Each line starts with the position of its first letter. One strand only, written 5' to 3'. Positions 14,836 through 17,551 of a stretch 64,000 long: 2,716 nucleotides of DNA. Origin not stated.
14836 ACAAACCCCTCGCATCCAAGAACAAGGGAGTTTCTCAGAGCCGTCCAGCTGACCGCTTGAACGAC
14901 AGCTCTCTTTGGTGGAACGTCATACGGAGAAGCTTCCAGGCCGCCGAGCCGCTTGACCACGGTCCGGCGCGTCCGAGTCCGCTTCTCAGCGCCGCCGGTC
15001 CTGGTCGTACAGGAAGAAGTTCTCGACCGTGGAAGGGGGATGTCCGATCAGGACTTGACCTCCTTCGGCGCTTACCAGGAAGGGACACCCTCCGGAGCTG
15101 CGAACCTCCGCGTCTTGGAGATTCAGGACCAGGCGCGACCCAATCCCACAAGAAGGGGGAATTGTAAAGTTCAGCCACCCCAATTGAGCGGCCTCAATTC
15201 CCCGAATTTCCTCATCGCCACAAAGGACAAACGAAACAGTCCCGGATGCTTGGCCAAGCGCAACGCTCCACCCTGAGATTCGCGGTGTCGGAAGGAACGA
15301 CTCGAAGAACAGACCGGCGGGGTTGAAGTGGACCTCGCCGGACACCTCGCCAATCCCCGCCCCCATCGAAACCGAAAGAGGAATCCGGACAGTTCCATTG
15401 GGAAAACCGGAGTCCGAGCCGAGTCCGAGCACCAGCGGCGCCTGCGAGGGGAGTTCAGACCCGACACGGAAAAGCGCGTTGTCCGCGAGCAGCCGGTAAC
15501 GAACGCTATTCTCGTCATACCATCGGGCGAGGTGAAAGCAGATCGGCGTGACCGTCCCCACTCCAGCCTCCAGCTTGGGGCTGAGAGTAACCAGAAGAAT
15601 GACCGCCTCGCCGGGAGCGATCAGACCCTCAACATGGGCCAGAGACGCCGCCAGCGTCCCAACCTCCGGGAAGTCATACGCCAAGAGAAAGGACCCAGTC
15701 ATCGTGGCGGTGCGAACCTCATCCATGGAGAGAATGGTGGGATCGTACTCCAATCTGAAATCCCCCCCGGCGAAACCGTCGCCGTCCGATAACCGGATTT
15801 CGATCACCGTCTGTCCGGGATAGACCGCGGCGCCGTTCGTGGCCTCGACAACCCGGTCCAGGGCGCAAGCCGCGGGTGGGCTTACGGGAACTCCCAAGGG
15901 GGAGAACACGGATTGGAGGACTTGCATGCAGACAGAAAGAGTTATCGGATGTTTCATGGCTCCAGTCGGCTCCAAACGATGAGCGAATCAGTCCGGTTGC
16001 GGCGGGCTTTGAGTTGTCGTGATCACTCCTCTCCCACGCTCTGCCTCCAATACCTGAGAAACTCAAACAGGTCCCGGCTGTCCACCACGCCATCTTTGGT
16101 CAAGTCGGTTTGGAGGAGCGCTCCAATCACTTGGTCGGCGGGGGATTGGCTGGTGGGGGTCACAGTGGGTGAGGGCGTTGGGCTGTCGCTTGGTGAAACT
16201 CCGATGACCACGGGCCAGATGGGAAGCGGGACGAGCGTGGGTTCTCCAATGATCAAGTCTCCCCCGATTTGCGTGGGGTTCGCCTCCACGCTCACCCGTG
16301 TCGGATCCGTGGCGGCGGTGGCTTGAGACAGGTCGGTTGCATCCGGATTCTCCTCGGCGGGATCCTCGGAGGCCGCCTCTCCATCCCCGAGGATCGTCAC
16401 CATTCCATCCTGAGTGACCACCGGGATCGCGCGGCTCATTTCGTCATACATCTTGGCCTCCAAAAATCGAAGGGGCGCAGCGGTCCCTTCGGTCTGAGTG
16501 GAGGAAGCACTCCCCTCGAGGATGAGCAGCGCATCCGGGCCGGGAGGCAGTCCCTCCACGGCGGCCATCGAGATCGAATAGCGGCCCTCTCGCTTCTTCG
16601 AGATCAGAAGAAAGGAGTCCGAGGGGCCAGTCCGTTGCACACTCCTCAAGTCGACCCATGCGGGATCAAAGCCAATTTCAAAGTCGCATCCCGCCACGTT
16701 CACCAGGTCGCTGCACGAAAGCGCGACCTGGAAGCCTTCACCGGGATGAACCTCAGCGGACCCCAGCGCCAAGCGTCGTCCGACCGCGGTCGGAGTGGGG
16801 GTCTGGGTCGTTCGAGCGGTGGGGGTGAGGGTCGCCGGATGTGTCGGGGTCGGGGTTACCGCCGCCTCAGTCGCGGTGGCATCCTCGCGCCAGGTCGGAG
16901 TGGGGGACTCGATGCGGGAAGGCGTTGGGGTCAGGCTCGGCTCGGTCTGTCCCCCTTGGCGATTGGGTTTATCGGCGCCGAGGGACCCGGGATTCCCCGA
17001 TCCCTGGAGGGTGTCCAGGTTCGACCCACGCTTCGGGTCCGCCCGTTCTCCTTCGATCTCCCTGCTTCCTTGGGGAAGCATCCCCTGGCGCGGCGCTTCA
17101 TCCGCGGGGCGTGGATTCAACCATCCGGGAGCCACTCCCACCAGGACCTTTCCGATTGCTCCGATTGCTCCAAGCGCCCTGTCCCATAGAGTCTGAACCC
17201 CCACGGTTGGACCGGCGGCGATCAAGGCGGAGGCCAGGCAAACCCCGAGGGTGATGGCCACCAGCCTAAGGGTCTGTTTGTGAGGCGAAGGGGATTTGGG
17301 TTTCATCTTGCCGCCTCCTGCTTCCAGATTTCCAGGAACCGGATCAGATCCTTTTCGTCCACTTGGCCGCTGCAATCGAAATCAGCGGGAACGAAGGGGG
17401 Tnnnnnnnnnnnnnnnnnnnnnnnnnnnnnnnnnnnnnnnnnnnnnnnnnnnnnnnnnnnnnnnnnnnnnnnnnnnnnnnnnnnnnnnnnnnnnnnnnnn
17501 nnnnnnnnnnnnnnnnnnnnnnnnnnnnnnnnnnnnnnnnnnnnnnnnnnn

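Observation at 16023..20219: Recurrent C-terminal tail D-x-[DNT]-x-[DSN]-G-x-V-D-x-x-D-[LA]-x-x-[FL]-L-x-x-W-[KRF]-Q: single-repeat dockerin, or a new C-terminal sorting/anchoring tag?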

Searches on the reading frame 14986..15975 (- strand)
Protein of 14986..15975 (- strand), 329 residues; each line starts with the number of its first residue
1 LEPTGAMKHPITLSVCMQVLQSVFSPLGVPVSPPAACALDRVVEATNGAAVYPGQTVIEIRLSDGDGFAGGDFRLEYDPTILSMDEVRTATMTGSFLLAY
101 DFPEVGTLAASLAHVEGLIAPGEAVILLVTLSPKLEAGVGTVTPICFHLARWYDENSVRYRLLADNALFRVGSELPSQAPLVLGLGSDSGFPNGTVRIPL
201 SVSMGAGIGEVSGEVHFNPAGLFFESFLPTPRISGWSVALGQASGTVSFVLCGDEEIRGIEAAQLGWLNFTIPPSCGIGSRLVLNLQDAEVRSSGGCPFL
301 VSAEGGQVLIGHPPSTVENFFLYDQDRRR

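Call 4: search_protein_families(library=pfam, proteins=[window:14986-15975:-], max_evalue=1)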
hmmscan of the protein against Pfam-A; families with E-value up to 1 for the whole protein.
window:14986-15975:- (329 aa): 1 family
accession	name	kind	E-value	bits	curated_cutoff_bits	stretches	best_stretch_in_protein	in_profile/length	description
PF00963.24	Cohesin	-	1.2e-05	26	24.1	1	52-142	11-109/139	Cohesin domain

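Call 5: search_protein_families(library=ncbifam, proteins=[window:14986-15975:-], max_evalue=10)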
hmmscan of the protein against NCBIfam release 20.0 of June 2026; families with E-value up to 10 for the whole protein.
window:14986-15975:- (329 aa): 0 families

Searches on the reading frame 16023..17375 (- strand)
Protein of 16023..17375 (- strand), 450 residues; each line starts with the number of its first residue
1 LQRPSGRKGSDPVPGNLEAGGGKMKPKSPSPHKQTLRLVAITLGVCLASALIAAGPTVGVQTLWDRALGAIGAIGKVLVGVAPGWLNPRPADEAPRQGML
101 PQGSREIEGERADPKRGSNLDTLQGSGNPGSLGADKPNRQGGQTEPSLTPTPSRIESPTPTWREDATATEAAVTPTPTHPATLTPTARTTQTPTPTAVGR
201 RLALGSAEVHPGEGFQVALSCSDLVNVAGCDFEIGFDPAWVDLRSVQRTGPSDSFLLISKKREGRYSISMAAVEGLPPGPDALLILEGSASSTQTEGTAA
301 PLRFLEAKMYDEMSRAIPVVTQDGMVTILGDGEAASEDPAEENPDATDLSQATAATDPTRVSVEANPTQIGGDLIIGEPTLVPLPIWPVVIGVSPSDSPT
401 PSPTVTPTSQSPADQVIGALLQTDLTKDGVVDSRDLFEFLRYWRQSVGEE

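Call 4: search_protein_families(library=pfam, proteins=[window:16023-17375:-], max_evalue=1)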
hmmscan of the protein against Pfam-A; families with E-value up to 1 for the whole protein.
window:16023-17375:- (450 aa): 1 family
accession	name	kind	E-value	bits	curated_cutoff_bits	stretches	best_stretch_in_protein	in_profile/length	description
PF00963.24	Cohesin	-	0.00015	22.4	24.1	1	203-273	4-80/139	Cohesin domain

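Call 5: search_protein_families(library=ncbifam, proteins=[window:16023-17375:-], max_evalue=10)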
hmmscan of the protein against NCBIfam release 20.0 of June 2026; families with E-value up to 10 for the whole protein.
window:16023-17375:- (450 aa): 1 family
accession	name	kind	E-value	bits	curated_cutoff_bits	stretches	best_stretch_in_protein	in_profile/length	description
NF041540.1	dockerin_GC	domain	0.022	15.2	29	1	423-444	37-64/67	GC-type dockerin domain-anchored protein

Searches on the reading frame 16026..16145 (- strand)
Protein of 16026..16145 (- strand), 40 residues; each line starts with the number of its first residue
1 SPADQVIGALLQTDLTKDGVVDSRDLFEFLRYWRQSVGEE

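Call 6: search_protein_families(library=pfam, proteins=[window:16026-16145:-], max_evalue=10)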
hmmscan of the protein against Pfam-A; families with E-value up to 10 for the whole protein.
seq(40 aa): 1 family
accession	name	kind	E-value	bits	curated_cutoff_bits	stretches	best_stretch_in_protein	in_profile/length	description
PF00404.24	Dockerin_1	-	0.021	15.4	22.9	1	13-34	2-23/57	Dockerin type I domain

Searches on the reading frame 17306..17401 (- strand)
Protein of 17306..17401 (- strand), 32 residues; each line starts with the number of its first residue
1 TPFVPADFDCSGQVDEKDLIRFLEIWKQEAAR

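Call 6: search_protein_families(library=pfam, proteins=[window:17306-17401:-], max_evalue=10)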
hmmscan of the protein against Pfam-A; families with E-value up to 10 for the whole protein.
seq(32 aa): 3 families
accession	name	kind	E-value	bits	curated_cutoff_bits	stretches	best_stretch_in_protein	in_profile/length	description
PF13833.12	EF-hand_8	-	0.023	14.9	28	1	6-24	34-52/54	EF-hand domain pair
PF13405.12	EF-hand_6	-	0.051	13.8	25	1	7-24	10-27/30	EF-hand domain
PF00036.39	EF-hand_1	-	0.11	12.5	25.4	1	6-23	9-26/29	EF hand domain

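Call 28: search_protein_representatives(alignment_id=A2)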
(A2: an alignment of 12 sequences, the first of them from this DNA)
Query: 12 sequences, 33 profile positions. Proteins with E-value up to 0.001 (for the whole library): 8747; up to 1e-10: 191; up to 1e-30: 1. The best 150 are listed.
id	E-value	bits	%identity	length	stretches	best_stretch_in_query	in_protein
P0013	1.0e-66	236.1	-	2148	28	5-26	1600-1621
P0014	3.0e-29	116.3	-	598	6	3-26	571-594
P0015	1.6e-25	104.3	-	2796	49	5-21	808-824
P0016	2.2e-23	97.5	-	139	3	3-27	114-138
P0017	9.7e-23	95.4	-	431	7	5-26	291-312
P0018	1.8e-22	94.6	-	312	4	4-29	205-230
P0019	1.8e-22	94.6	-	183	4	6-26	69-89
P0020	3.9e-22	93.5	-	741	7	5-27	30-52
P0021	1.9e-21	91.3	-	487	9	7-27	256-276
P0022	7.8e-21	89.4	-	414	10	4-18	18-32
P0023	7.9e-21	89.3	-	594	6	3-26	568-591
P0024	1.1e-20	88.9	-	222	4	6-26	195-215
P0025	2.0e-20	88.1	-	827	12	3-20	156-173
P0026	3.6e-19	84.0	-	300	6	2-26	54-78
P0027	3.9e-19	83.9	-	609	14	4-24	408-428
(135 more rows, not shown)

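Call 48: search_solved_structures(query=A2, max_evalue=10, show_alignments=3)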
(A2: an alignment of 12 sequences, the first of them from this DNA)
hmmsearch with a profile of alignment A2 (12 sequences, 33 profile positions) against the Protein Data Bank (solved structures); distinct sequences matched with E-value up to 10: 70 (the best 60 are shown).
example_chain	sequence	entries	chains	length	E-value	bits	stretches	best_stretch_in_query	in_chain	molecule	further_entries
5lxv_B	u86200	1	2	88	1e-06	31.4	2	6-19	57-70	Carbohydrate-binding protein WP_009985128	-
4fl4_A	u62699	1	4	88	1.3e-06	31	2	4-22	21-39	Glycoside hydrolase family 9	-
3ul4_B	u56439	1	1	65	2.6e-06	30.1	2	6-24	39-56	Cellulosome enzyme, dockerin type I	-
8x39_A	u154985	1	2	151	4e-06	29.4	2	4-19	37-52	Serine protease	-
8x3a_A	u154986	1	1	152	4.2e-06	29.4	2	4-19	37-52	Serine protease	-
1ohz_B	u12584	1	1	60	1.3e-05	27.8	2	7-20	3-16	ENDO-1,4-BETA-XYLANASE Y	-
2mte_A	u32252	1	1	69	1.5e-05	27.6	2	6-19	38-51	Cellulose 1,4-beta-cellobiosidase (reducing end) CelS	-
1daq_A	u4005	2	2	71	1.6e-05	27.5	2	6-19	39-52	ENDOGLUCANASE SS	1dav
6kg9_A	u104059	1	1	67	2.2e-05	27.1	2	7-22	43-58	And cellulose-binding endoglucanase family 9 CelL ortholog dockerin domain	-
2ccl_B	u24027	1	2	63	0.00017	24.2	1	7-20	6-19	ENDO-1,4-BETA-XYLANASE Y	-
6kge_D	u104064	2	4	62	0.00017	24.2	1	7-22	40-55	And cellulose-binding endoglucanase family 9 CelL ortholog dockerin domain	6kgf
6kgc_B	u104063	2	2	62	0.00019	24.1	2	7-22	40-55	And cellulose-binding endoglucanase family 9 CelL ortholog dockerin domain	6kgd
8zvk_A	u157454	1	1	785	0.00069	22.3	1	3-22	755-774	AaBgIC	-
4cj0_A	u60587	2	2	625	0.0047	19.6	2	6-22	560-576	ENDOGLUCANASE D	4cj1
1clc_A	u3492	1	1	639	0.0048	19.6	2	6-22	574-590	ENDOGLUCANASE CELD; EC: 3.2.1.4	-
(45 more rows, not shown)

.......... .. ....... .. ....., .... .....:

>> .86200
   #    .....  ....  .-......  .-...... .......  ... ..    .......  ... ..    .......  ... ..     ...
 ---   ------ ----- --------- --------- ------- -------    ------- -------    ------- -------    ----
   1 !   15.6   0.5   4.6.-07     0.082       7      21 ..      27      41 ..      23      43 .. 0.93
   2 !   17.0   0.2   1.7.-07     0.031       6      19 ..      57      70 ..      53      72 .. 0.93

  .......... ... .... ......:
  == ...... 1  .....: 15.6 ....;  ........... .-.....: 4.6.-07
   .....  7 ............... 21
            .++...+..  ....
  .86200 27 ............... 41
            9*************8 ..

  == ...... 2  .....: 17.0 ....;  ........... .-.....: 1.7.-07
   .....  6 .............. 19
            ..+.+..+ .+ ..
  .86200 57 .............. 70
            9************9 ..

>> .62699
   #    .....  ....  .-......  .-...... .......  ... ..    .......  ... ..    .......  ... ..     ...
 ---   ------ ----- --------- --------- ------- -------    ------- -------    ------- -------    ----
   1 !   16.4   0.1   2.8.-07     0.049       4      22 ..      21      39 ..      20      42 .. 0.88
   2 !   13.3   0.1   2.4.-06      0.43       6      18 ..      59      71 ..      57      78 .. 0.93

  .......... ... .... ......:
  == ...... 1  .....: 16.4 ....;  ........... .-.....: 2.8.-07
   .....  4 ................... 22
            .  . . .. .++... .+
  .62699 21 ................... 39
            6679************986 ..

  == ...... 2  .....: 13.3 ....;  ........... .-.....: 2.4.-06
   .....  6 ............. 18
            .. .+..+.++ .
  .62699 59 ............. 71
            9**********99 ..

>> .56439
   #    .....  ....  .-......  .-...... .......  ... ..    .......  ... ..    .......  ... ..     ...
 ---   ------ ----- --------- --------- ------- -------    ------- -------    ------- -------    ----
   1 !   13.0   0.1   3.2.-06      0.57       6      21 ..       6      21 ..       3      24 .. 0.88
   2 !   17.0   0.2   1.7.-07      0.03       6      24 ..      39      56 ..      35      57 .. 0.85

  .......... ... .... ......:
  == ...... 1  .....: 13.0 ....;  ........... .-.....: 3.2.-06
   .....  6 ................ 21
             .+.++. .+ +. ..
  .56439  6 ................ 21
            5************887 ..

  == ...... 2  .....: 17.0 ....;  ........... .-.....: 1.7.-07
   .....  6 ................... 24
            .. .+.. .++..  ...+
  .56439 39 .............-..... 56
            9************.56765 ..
